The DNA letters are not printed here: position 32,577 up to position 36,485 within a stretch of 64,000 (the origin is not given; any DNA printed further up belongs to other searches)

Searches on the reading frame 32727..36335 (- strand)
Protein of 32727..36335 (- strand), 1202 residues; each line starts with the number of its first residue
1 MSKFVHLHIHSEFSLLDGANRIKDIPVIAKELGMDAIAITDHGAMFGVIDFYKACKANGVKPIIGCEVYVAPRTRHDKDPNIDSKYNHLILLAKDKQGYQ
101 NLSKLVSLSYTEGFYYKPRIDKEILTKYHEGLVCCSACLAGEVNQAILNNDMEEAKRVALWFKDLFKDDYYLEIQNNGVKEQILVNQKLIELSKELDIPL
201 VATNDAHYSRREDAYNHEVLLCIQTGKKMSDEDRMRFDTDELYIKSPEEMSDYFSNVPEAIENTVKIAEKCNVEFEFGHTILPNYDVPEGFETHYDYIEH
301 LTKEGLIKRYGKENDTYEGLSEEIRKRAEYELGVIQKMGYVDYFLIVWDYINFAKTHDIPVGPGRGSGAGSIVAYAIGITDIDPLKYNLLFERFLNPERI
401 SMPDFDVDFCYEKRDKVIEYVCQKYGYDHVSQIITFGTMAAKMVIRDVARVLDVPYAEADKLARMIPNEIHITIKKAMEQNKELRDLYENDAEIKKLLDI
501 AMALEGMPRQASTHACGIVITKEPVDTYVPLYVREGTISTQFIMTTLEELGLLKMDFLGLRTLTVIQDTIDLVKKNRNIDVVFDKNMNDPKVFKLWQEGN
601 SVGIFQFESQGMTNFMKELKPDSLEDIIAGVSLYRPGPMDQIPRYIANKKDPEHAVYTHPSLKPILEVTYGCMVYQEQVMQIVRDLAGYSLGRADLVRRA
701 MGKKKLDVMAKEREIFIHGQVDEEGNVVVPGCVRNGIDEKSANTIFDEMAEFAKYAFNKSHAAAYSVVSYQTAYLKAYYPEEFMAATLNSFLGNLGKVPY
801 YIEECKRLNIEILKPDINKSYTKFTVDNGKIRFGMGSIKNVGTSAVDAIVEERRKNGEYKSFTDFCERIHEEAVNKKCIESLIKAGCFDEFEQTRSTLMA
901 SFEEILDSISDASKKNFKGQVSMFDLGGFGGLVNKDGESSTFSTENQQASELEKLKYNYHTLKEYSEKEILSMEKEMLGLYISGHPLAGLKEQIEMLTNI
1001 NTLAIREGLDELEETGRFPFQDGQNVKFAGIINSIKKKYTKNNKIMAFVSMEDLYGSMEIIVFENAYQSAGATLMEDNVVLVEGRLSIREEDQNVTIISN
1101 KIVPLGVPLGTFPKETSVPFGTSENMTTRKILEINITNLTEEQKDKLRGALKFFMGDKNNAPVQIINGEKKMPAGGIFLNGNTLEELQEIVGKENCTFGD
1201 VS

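Call 49: search_protein_families(library=pfam, proteins=[window:32727-36335:-], max_evalue=0.001)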
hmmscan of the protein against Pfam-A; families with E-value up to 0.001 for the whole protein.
window:32727-36335:- (1202 aa): 5 families
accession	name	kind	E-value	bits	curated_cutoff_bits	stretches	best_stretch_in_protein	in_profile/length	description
PF07733.18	DNA_pol3_alpha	-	4.4e-106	354.7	23.9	1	297-559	2-260/260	Bacterial DNA polymerase III alpha NTPase domain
PF02811.25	PHP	-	1.7e-62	211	26.4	1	6-176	1-163/164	PHP domain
PF17657.6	DNA_pol3_finger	-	2.6e-60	203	22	1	562-722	1-164/166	Bacterial DNA polymerase III alpha subunit finger domain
PF14579.12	HHH_6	-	3.1e-33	114.3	25.6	1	809-898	1-90/90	Helix-hairpin-helix motif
PF01336.31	tRNA_anti-codon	-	1.7e-10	41.1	27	1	1026-1105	1-75/75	OB-fold nucleic acid binding domain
